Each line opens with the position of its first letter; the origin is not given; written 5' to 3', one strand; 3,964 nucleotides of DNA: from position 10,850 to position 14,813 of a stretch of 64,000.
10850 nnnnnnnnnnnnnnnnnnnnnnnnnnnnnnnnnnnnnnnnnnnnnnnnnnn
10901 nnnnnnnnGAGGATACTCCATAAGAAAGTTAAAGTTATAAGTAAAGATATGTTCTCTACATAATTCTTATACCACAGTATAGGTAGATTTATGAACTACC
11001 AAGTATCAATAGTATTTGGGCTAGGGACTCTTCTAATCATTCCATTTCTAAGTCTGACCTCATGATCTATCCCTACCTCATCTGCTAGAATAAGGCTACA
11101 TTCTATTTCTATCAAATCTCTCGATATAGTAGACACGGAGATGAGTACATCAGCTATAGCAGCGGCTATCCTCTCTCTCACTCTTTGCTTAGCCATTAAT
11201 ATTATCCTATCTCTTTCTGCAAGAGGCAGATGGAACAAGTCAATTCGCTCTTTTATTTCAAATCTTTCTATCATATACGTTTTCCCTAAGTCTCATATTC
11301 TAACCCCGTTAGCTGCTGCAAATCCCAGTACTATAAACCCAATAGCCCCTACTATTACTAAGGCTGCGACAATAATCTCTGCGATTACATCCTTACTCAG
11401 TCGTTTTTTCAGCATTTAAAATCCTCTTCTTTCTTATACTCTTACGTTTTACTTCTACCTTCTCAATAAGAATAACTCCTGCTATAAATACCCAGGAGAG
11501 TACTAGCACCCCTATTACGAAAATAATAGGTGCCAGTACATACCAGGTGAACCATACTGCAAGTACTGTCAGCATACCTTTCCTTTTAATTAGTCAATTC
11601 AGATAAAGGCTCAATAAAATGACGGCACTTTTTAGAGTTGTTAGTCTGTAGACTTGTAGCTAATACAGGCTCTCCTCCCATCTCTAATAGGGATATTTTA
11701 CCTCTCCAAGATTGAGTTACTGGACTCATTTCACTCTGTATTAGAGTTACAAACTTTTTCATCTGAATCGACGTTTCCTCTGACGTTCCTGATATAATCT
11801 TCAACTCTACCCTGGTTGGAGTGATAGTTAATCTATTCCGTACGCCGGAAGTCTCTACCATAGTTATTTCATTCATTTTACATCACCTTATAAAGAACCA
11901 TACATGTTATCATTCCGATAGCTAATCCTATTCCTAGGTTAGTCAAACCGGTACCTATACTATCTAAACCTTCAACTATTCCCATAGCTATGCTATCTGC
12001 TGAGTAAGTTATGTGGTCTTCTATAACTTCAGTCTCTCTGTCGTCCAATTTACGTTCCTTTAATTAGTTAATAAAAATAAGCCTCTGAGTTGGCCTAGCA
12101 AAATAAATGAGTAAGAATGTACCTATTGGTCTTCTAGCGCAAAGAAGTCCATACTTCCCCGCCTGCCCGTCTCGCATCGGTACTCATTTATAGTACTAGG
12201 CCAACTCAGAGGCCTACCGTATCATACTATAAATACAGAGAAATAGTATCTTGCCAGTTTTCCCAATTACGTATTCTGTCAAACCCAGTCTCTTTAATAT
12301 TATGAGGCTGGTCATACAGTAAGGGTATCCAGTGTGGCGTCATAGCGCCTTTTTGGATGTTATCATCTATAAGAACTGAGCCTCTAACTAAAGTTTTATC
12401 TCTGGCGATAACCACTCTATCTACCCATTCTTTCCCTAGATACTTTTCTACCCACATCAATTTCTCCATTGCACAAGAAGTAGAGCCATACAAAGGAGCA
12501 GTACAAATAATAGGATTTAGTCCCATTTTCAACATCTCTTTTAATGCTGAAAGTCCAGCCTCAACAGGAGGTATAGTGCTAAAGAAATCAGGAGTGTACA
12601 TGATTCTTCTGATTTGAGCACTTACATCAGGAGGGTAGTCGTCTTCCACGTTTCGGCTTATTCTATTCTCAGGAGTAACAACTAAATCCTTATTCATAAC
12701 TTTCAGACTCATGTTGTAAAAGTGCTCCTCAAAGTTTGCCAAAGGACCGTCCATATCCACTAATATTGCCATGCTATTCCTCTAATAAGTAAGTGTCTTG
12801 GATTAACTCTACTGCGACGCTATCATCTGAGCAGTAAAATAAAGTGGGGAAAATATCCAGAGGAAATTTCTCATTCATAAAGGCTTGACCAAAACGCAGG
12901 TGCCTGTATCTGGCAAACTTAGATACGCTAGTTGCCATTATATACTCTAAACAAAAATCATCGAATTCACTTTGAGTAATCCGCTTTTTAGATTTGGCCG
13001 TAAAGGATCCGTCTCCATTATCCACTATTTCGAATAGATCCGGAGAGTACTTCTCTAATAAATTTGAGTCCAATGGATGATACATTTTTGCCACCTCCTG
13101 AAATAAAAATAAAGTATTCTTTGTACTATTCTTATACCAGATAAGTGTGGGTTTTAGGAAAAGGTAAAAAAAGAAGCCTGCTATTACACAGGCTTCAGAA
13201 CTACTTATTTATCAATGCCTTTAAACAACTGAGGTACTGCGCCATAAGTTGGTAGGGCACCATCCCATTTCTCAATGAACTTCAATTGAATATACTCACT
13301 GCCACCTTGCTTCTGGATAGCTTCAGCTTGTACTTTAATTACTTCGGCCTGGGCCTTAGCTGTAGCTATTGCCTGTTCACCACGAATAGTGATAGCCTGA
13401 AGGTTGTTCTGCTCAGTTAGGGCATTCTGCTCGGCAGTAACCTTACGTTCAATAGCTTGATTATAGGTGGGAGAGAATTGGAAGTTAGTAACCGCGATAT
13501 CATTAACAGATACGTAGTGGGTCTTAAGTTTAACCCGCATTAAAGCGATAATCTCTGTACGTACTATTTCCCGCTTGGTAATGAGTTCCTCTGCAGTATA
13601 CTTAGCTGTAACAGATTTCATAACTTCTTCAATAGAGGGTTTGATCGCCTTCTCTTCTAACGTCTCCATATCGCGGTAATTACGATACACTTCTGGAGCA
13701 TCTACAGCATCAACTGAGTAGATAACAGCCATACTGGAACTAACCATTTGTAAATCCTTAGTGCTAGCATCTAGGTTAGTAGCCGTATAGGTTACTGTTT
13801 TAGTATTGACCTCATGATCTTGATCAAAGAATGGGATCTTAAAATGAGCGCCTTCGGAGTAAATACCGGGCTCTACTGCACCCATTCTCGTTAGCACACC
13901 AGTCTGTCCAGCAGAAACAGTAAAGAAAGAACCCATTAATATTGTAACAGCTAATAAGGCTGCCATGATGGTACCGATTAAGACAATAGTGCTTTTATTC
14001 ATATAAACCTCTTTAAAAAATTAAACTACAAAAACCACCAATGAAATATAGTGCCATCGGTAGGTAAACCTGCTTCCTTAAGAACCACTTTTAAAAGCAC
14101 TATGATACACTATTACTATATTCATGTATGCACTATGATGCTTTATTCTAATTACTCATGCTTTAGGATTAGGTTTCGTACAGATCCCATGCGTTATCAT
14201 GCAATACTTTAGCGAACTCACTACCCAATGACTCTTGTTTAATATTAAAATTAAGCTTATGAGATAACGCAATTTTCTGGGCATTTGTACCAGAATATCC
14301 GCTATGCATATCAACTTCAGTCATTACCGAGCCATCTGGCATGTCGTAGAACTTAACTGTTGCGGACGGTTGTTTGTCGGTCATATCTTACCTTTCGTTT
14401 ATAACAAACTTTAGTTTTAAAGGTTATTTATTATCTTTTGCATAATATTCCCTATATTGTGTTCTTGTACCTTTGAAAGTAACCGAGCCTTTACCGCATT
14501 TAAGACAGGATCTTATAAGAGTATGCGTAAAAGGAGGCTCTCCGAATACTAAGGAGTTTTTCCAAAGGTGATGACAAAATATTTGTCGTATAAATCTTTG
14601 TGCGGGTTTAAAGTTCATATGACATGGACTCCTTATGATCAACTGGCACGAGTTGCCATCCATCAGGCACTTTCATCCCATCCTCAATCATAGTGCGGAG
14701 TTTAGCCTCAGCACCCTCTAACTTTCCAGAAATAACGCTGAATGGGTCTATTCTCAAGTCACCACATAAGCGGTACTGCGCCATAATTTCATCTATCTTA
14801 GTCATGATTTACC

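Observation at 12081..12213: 133-bp hairpin element: 18-bp perfect (33-bp extended) inverted repeats around a GC-rich 67-nt loop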

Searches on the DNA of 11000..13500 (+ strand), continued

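Call 103: search_dna_similar(query=window:12040-12225:-, collection=plasmids, mode=distant, max_evalue=1, max_rows=10)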
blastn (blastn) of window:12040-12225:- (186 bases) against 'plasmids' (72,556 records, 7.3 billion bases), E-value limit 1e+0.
No match.

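Call 105: build_rna_model(alignment_id=A5, structure=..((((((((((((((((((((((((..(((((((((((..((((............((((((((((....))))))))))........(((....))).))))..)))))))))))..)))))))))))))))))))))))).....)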
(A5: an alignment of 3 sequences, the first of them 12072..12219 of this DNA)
Model R2 built from alignment A5 (3 sequences, 148 columns); structure: as given.
model positions 148; base pairs 52; branch points 1; effective number of sequences 0.78; information 0.59 bits per position. Calibrated on 0.2 Mb of random sequence (short: E-values are rough).
structure used (alignment columns):
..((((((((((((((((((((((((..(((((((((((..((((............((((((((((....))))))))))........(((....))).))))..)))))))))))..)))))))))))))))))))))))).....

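Call 106: search_with_rna_model(model_id=R2, sources=[window, L006, L012, L013, L014, L015, L016, L017, L019, L021, L022, L023, L024, L025, L027, L029, L030, L031, L032, L033, L034, L035], max_evalue=1)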
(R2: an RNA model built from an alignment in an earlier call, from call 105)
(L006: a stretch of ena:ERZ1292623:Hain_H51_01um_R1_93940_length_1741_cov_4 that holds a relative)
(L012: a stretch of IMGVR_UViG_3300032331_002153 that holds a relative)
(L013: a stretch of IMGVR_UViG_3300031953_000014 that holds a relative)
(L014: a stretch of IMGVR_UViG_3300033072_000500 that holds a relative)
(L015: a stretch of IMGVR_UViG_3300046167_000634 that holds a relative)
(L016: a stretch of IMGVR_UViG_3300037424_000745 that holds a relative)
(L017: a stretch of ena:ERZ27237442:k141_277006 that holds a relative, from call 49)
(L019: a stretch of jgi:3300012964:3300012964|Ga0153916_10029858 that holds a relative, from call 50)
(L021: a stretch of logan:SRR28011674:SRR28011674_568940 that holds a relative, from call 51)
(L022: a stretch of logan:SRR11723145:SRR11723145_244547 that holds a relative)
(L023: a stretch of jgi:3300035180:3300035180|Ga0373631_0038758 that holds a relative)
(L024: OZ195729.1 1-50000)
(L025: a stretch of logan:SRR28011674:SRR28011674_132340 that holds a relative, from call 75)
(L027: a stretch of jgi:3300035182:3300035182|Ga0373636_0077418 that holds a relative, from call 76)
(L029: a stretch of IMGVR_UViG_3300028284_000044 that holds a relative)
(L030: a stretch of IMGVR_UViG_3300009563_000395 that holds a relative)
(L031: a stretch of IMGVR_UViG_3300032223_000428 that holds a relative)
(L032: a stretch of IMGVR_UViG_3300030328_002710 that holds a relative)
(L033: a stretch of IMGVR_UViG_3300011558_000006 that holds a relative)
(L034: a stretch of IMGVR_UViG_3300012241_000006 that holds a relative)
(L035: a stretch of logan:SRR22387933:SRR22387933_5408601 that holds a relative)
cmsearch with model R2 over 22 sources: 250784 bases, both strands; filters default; matches with E-value up to 1: 4.
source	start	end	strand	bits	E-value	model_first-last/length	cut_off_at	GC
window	12072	12219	-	175.3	2.7e-47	1-148/148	no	0.46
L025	141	286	+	152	1.3e-40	1-148/148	no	0.38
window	12075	12222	+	62.7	3.8e-15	1-148/148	no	0.46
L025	138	283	-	53.3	1.9e-12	1-148/148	no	0.38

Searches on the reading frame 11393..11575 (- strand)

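Call 15: search_protein_families(library=pfam, proteins=[window:11393-11575:-], max_evalue=0.01)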
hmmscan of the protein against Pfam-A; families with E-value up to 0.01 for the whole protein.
window:11393-11575:- (60 aa): 0 families

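Call 96: search_protein_families(library=phrogs, proteins=[window:11393-11575:-], max_evalue=0.01)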
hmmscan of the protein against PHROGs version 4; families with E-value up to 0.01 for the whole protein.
window:11393-11575:- (60 aa): 1 family
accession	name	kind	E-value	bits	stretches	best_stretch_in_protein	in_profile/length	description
phrog_20732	-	unknown function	0.00083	20.5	1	4-59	67-123/157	-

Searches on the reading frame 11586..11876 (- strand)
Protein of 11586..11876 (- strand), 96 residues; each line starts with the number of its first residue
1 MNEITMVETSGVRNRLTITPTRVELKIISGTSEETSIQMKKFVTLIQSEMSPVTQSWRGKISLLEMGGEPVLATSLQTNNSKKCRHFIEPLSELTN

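Call 15: search_protein_families(library=pfam, proteins=[window:11586-11876:-], max_evalue=0.01)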
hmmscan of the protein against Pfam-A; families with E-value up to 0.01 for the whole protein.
window:11586-11876:- (96 aa): 0 families

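Call 74: find_homologous_proteins(query=window:11586-11876:-, max_evalue=0.00001)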
Query window:11586-11876:- (96 aa): 2 proteins with E <= 0.00001 among 3 candidates.
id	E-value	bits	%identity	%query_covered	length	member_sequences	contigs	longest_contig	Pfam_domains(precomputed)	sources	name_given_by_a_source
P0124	7.4e-49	181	91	100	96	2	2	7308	-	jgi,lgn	jgi:pyridoxal/pyridoxine/pyridoxamine kinase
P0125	2.2e-31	125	64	96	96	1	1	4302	-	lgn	-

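Call 75: find_encoding_contigs(protein=P0125, flank=5000, max_places=4)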
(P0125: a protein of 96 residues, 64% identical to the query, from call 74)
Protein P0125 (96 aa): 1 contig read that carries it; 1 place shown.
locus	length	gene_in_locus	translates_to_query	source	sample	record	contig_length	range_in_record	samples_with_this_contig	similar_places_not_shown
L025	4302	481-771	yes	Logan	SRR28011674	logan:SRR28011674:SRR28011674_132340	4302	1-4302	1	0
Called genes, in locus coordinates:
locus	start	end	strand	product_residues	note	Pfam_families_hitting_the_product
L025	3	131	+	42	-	?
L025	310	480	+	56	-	-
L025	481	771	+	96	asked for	-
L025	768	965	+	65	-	-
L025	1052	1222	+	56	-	-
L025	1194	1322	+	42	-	-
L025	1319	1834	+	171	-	-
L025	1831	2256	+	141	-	-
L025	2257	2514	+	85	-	-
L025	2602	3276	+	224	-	-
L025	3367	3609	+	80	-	PF12844:HTH_19 (faint), PF01381:HTH_3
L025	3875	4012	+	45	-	-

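Call 76: find_encoding_contigs(protein=P0124, flank=5000, max_places=6)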
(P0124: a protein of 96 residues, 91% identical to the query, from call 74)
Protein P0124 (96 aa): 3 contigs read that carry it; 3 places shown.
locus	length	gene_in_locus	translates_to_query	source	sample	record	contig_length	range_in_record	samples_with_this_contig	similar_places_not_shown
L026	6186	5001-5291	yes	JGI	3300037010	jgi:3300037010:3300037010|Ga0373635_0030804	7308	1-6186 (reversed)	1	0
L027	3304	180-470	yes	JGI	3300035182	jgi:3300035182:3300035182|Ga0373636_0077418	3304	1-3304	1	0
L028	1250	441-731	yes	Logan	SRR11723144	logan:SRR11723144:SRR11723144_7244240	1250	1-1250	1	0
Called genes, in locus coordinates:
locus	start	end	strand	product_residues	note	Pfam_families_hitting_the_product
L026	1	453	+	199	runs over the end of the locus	-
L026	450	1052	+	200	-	-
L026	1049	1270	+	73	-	-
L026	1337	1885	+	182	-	-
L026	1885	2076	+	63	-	-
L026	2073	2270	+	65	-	-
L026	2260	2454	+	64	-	-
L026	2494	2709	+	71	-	-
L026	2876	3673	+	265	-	PF01145:Band_7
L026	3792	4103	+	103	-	-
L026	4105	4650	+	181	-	PF06941:NT5C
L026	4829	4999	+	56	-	-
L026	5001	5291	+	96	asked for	-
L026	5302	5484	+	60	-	-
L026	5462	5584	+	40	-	-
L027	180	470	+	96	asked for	-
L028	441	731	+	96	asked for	-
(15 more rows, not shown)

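Call 96: search_protein_families(library=phrogs, proteins=[window:11586-11876:-], max_evalue=0.01)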
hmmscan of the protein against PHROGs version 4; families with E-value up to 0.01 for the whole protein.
window:11586-11876:- (96 aa): 0 families

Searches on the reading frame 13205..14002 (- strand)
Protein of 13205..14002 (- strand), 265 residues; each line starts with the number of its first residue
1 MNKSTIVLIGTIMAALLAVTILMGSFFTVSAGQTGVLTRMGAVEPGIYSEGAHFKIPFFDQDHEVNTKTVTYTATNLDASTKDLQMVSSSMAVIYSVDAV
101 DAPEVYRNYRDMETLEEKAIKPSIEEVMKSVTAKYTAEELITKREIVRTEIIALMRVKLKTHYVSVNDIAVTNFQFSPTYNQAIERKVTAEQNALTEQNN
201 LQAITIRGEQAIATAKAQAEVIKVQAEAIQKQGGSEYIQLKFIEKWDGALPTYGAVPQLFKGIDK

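Call 15: search_protein_families(library=pfam, proteins=[window:13205-14002:-], max_evalue=0.01)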
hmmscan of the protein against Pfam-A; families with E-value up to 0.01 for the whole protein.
window:13205-14002:- (265 aa): 2 families
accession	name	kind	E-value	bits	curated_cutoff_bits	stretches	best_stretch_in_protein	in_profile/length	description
PF01145.31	Band_7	-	5.9e-33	114.8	23.6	1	28-219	2-176/176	SPFH domain / Band 7 family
PF12059.13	DUF3540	-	0.0016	18.8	27.9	1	61-141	107-189/199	Protein of unknown function (DUF3540)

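Call 48: find_homologous_proteins(query=window:13205-14002:-, max_evalue=1e-30)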
Query window:13205-14002:- (265 aa): 1319 proteins with E <= 1e-30 among 2225 candidates; the best 120 are listed.
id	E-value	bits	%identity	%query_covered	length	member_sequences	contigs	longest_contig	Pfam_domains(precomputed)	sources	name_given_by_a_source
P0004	4.4e-162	555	99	100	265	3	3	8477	PF01145.32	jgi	jgi:regulator of protease activity HflC (stomatin/prohibitin superfamily)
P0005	2.8e-139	480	84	97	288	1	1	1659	PF01145.32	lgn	-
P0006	1.4e-120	419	77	97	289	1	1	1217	PF01145.32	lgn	-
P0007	1.4e-108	380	65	99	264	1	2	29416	PF01145.32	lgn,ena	-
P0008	1.0e-103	364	65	99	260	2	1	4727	PF01145.32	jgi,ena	-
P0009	1.6e-88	314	55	98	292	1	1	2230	PF01145.32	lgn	-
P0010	1.2e-81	292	56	89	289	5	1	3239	PF01145.32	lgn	-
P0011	1.6e-80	288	54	94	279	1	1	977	PF01145.32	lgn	-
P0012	5.8e-80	286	53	92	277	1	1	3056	PF01145.32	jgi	jgi:prohibitin 2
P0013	1.0e-79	285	54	94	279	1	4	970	PF01145.32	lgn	-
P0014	1.7e-79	285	53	95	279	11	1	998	PF01145.32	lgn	-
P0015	3.0e-79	284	53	95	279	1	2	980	PF01145.32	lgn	-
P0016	1.7e-78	281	53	94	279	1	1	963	PF01145.32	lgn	-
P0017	3.2e-78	280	55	86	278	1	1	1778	PF01145.32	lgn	-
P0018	5.1e-78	280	52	94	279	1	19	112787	PF01145.32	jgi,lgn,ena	-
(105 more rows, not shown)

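Call 49: find_encoding_contigs(protein=P0007, flank=6000, max_places=4)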
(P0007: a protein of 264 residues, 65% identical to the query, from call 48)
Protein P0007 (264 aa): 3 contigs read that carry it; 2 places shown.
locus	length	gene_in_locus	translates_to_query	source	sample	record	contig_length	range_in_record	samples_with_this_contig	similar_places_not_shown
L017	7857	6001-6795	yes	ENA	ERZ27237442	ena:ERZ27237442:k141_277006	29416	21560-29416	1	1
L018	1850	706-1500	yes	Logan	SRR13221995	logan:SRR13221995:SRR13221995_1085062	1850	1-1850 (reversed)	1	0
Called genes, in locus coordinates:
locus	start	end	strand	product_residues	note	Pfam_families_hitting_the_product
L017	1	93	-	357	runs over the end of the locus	PF17989:ALP_N, PF21523:ParM_N (weak), PF21522:MreB-like_C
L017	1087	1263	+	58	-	-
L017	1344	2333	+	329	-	PF12834:Phage_int_SAM_2, PF12835:Integrase_1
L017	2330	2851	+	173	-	-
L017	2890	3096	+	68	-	-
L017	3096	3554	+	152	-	-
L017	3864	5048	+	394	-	-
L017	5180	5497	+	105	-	-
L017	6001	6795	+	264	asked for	PF01145:Band_7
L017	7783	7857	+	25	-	?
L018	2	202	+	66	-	?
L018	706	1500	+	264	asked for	PF01145:Band_7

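Call 50: find_encoding_contigs(protein=P0008, flank=6000, max_places=4)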
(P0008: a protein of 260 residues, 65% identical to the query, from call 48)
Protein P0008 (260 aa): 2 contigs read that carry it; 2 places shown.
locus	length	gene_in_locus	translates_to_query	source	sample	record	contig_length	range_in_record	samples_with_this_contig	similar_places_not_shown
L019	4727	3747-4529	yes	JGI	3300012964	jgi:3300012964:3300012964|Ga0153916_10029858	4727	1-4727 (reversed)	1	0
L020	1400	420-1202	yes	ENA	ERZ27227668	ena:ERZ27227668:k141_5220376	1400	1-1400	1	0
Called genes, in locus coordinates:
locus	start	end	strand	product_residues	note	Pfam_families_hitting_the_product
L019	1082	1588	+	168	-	-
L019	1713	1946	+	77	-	-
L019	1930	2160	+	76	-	-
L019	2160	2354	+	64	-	-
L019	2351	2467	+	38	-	-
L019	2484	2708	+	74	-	-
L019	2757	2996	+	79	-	-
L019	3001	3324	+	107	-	-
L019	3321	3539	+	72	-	-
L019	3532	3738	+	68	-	-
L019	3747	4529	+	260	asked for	PF01145:Band_7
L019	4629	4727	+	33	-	?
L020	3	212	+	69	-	?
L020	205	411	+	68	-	-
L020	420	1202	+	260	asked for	PF01145:Band_7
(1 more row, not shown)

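Call 51: find_encoding_contigs(protein=P0005, flank=6000, max_places=4)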
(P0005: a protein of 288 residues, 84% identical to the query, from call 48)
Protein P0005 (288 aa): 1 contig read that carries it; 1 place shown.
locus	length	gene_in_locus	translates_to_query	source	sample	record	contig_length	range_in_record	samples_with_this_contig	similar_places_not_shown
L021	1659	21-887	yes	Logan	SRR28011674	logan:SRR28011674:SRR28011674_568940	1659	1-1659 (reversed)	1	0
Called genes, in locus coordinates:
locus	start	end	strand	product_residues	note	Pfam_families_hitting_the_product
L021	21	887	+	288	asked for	PF01145:Band_7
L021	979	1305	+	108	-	-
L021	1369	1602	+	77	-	-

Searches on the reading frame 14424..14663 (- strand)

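Call 96: search_protein_families(library=phrogs, proteins=[window:14424-14663:-], max_evalue=0.01)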
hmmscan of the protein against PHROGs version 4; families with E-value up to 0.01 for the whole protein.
window:14424-14663:- (79 aa): 1 family
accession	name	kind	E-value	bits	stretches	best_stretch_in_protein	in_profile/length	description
phrog_7696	-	unknown function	0.0012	19.6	1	23-73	22-65/78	-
